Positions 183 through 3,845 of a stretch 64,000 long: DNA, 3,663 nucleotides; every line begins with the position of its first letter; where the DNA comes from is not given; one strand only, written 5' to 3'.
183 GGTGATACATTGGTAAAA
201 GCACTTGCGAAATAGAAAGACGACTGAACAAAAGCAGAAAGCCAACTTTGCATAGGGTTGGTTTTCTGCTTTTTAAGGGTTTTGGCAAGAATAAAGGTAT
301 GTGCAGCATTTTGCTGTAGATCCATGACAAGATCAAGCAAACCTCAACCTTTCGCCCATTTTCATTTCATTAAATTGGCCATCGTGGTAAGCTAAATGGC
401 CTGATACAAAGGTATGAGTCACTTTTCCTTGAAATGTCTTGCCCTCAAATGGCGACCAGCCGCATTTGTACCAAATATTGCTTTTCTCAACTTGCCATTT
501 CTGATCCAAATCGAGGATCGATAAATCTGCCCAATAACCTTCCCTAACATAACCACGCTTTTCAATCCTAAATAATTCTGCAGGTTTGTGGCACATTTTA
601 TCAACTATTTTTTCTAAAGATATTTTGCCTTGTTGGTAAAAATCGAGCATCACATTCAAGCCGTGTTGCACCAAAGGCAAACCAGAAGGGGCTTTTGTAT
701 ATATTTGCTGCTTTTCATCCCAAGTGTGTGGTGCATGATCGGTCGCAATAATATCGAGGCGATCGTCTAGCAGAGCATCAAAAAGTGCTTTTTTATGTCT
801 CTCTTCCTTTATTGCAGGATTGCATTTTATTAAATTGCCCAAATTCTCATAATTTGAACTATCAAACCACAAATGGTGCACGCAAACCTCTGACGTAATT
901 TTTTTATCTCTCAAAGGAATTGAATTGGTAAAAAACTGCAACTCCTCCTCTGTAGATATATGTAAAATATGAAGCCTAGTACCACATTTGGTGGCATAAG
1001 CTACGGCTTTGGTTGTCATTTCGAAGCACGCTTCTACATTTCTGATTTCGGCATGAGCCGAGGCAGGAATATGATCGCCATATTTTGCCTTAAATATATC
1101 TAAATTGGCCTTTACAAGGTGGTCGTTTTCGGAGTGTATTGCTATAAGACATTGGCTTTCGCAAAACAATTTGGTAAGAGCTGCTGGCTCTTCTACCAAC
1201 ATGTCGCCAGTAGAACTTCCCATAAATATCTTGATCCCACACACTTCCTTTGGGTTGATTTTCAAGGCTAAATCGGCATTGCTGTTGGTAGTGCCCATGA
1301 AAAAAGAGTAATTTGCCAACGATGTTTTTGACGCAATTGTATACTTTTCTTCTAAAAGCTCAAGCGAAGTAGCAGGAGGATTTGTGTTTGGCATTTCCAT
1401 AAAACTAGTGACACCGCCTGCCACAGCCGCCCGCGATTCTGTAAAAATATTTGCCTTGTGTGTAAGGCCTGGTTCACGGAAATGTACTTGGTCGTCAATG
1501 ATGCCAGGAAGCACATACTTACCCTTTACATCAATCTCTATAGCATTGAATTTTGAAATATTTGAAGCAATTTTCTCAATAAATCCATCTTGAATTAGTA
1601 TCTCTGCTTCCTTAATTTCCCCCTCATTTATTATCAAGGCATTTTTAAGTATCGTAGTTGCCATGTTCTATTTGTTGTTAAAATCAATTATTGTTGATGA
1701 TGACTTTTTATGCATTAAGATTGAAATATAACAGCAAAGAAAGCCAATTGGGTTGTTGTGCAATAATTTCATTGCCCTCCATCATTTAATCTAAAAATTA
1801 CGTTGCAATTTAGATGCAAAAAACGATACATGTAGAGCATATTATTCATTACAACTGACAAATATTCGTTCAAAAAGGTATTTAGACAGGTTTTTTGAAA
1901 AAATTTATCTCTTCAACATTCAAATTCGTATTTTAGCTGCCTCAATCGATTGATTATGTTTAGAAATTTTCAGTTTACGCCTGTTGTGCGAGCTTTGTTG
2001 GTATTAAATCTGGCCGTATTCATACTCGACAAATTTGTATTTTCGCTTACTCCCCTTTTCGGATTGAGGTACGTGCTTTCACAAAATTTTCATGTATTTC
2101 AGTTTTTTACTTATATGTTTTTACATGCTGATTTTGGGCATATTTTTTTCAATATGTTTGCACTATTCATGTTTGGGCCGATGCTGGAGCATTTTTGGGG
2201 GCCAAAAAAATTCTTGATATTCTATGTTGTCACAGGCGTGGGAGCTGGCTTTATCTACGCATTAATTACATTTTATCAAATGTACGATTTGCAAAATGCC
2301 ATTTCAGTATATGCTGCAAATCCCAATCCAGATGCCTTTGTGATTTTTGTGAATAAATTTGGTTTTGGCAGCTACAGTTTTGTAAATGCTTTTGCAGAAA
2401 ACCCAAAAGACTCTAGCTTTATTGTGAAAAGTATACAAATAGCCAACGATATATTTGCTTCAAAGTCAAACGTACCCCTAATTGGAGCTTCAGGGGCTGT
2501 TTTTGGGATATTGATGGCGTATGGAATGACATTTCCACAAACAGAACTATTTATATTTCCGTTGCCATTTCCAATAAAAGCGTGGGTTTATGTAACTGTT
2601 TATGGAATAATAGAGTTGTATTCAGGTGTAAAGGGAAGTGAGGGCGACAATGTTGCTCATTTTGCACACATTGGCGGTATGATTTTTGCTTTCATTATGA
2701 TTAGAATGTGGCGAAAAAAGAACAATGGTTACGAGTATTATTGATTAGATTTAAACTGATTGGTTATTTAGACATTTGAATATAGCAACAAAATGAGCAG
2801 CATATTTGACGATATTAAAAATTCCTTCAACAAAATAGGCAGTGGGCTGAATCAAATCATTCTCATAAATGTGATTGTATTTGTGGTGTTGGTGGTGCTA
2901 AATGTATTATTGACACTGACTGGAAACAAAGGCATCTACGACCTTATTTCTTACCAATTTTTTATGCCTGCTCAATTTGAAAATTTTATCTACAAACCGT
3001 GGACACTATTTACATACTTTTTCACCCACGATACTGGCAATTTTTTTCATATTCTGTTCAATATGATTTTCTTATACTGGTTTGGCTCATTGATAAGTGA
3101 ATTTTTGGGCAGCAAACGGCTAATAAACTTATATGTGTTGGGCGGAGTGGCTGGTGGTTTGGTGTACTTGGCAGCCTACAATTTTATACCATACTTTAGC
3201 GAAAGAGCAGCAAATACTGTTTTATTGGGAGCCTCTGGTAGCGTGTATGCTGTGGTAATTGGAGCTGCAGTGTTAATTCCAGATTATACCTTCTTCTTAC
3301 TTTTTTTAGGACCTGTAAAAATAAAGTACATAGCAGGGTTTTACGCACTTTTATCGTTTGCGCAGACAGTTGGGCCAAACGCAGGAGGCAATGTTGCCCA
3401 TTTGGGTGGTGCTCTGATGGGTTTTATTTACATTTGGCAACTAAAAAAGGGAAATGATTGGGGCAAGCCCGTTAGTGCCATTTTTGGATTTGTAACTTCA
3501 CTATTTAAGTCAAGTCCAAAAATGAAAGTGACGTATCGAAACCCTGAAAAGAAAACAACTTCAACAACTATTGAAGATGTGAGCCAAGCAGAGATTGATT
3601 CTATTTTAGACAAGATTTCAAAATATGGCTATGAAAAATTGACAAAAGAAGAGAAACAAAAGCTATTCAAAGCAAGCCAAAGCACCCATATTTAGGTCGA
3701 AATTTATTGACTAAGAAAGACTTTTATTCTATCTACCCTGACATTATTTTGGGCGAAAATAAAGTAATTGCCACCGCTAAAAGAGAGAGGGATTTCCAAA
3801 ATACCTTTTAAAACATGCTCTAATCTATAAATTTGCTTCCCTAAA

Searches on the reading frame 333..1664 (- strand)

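Call 63: search_protein_families(library=pfam, proteins=[window:333-1664:-], max_evalue=0.0001)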
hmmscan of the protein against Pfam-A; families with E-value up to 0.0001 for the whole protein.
window:333-1664:- (443 aa): 2 families
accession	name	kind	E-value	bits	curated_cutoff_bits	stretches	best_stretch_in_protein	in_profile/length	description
PF01979.26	Amidohydro_1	-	3.7e-16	59.7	25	1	50-424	1-344/345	Amidohydrolase family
PF07969.17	Amidohydro_3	-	1.9e-07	31.4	29.7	1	346-422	405-468/472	Amidohydrolase family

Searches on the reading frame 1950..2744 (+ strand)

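Call 63: search_protein_families(library=pfam, proteins=[window:1950-2744:+], max_evalue=0.0001)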
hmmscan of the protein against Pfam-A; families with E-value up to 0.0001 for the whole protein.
window:1950-2744:+ (264 aa): 2 families
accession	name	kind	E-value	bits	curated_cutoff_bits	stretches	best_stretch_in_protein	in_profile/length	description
PF01694.28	Rhomboid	-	1.9e-25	90.1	22.6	2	48-110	3-65/143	Rhomboid domain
PF08551.15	DUF1751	-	8.5e-08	33.1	22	1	48-112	7-71/99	Eukaryotic integral membrane protein (DUF1751)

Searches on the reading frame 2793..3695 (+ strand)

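Call 63: search_protein_families(library=pfam, proteins=[window:2793-3695:+], max_evalue=0.0001)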
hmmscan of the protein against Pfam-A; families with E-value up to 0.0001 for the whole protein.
window:2793-3695:+ (300 aa): 2 families
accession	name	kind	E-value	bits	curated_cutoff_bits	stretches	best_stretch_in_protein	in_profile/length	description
PF01694.28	Rhomboid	-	1.2e-21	77.9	22.6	1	69-217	4-140/143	Rhomboid domain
PF20216.3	DUF6576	-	1.6e-09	38.2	27.3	1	264-296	14-46/47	Family of unknown function (DUF6576)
